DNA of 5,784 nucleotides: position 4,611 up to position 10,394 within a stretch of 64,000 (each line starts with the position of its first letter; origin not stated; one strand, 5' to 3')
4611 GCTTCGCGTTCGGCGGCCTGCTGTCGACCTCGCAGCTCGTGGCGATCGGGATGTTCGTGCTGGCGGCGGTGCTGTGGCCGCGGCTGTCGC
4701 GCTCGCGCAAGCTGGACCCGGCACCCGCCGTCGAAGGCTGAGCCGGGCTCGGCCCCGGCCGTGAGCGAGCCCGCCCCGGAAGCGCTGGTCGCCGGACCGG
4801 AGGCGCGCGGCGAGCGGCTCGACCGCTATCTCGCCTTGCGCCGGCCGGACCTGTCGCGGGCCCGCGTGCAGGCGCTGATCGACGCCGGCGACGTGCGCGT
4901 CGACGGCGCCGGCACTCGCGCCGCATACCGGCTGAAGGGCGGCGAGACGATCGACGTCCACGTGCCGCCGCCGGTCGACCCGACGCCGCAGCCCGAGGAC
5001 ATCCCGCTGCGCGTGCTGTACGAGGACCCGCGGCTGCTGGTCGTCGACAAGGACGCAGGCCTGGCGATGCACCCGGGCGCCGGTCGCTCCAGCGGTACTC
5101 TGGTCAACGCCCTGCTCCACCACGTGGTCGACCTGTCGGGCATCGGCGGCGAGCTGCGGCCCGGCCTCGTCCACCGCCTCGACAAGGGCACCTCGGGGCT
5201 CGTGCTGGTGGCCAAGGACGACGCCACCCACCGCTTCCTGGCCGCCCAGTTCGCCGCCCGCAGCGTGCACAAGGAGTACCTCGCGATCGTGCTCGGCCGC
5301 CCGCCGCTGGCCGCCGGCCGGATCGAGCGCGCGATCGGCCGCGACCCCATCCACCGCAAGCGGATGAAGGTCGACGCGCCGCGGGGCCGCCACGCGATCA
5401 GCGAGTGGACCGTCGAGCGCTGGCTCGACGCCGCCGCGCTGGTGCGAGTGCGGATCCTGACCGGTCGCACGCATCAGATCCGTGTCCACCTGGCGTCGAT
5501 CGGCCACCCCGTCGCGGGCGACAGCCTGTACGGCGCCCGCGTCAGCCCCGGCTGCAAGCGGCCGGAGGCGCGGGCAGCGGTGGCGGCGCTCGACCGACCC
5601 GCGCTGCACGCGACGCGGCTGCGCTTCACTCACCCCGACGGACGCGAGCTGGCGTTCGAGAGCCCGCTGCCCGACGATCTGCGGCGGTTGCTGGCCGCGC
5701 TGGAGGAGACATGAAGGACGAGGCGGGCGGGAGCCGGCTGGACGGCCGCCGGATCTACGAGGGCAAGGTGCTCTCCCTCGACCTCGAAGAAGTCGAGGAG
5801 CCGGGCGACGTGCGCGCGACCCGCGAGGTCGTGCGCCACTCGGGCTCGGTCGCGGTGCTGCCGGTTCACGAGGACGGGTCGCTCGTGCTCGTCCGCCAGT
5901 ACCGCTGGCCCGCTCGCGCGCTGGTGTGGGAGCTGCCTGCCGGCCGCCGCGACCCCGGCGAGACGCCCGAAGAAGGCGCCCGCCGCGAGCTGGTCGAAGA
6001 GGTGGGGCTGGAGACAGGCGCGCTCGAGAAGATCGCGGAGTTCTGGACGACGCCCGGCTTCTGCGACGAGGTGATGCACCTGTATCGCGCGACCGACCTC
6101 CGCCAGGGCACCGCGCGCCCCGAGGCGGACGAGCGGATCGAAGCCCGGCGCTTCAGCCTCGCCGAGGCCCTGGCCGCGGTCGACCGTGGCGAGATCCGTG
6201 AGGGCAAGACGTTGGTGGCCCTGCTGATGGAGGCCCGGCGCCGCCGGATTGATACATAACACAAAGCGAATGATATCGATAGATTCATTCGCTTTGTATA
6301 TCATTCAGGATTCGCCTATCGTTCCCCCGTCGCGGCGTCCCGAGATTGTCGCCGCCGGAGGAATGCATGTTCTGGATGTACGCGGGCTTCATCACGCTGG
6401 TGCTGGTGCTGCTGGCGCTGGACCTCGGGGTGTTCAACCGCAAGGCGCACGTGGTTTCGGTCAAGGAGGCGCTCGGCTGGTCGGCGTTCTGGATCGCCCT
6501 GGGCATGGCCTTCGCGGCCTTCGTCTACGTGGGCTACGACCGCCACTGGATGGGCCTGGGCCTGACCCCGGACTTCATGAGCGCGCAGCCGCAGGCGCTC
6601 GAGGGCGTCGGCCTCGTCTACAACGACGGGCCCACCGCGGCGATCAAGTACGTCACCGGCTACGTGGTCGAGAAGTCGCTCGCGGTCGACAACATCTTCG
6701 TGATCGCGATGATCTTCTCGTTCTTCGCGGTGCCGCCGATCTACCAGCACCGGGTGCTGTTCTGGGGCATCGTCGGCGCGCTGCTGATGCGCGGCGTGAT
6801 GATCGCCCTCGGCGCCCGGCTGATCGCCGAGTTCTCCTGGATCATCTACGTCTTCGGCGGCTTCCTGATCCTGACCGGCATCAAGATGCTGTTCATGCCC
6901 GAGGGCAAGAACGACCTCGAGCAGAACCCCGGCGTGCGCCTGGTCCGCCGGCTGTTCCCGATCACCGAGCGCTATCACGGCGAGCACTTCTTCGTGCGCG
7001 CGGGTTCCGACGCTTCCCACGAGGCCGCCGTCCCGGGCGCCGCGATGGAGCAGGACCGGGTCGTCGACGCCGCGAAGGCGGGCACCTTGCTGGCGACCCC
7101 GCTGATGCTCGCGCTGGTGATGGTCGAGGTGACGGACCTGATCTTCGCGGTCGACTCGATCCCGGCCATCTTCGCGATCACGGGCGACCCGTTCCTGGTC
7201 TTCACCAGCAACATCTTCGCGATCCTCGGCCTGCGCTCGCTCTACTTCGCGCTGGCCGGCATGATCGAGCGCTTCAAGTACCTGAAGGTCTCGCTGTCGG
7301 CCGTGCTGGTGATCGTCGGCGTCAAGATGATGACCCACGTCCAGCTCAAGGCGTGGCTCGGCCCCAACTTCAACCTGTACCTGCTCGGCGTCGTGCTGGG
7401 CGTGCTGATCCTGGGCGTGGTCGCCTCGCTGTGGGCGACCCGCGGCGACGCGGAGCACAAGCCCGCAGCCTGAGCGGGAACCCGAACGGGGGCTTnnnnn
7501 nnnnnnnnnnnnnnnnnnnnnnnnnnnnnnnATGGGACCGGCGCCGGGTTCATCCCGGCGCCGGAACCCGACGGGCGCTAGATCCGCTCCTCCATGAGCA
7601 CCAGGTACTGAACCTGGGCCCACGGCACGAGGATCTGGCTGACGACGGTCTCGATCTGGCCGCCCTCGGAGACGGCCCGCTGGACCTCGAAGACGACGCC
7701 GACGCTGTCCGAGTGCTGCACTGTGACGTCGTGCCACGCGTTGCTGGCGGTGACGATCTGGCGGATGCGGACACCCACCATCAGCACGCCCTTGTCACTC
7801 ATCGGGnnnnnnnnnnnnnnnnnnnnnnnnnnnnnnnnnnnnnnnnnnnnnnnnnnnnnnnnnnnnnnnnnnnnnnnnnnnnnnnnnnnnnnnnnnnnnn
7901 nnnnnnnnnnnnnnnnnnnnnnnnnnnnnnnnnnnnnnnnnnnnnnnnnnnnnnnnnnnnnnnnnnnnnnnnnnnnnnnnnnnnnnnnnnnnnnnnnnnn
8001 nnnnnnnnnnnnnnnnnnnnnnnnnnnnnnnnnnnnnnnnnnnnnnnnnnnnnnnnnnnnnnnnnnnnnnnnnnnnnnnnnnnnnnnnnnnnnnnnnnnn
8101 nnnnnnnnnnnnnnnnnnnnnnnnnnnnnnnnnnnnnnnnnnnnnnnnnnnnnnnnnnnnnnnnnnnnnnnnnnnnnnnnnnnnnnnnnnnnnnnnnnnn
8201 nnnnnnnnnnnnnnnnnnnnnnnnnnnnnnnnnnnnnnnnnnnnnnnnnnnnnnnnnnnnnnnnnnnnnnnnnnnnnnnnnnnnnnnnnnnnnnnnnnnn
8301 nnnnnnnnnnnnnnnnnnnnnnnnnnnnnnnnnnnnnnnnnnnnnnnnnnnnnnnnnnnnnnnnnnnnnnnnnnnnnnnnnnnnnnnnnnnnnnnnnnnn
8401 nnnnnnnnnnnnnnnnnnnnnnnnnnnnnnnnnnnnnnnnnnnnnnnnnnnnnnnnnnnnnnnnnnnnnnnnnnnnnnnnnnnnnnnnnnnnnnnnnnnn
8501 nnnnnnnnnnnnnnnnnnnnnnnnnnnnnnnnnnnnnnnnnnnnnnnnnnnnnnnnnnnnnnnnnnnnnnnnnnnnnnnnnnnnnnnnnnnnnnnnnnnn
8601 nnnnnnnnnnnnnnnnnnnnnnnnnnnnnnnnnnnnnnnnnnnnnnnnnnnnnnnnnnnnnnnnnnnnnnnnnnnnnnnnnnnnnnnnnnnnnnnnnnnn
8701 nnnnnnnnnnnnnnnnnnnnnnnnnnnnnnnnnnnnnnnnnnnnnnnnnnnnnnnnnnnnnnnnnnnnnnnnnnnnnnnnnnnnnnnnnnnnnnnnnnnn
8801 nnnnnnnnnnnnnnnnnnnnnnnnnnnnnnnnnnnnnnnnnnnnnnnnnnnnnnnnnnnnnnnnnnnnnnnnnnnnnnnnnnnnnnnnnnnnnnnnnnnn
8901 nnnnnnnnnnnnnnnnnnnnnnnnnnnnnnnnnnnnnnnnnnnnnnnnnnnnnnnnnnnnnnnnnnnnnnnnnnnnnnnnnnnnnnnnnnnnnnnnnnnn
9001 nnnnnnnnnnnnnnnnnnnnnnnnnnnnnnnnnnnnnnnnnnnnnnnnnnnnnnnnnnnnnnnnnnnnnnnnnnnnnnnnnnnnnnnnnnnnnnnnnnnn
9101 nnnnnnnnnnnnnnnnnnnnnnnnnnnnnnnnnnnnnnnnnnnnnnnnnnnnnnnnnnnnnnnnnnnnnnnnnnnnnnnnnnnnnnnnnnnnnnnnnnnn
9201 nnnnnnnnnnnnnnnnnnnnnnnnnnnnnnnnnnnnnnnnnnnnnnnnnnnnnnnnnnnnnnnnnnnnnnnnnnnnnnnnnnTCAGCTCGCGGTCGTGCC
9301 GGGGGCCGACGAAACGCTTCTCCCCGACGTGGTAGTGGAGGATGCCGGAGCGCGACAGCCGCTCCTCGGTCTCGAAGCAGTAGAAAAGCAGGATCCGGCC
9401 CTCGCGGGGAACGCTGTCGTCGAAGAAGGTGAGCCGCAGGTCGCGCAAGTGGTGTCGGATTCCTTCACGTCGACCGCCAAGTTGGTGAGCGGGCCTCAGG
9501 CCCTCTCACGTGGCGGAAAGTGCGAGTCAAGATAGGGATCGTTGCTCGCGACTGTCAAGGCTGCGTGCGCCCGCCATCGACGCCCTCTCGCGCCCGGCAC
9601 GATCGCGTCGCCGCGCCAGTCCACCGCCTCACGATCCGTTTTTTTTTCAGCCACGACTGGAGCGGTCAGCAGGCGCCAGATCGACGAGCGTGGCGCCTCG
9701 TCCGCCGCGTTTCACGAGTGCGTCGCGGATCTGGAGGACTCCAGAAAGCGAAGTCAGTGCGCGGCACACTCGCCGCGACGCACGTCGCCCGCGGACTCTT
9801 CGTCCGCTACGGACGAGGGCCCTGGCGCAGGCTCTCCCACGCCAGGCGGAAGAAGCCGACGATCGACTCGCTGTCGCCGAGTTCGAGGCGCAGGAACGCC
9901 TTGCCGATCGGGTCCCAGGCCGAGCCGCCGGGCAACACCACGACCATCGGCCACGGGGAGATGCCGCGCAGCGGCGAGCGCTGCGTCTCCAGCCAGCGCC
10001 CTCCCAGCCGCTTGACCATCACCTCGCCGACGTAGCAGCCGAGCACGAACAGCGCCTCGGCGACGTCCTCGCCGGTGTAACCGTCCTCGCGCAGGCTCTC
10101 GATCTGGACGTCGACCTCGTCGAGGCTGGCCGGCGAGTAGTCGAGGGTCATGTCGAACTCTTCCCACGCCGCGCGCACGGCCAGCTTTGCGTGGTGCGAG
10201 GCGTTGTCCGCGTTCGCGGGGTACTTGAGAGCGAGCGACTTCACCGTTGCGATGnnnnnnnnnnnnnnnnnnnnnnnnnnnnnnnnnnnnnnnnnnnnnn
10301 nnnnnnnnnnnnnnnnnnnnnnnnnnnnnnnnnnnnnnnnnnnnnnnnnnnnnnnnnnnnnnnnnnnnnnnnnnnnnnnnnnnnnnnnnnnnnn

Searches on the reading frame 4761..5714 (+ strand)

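Call 44: search_protein_families(library=pfam, proteins=[window:4761-5714:+], max_evalue=0.5)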
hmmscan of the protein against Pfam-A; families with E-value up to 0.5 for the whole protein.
window:4761-5714:+ (317 aa): 2 families
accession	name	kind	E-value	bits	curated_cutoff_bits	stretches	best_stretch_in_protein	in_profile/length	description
PF00849.27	PseudoU_synth_2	-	2.6e-29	102.8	26.8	1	92-246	2-152/152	RNA pseudouridylate synthase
PF01479.30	S4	-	3.8e-06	27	22.8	1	18-64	1-48/48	S4 domain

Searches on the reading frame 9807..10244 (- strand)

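Call 44: search_protein_families(library=pfam, proteins=[window:9807-10244:-], max_evalue=0.5)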
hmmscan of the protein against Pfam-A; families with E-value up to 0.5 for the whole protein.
window:9807-10244:- (145 aa): 2 families
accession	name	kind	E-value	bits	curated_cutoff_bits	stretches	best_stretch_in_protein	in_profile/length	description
PF19794.4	DUF6278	-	0.02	14.9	26.4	1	24-84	42-100/145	Family of unknown function (DUF6278)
PF24625.1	DUF7626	-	0.095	12.9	27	1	41-65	2-26/55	Domain of unknown function (DUF7626)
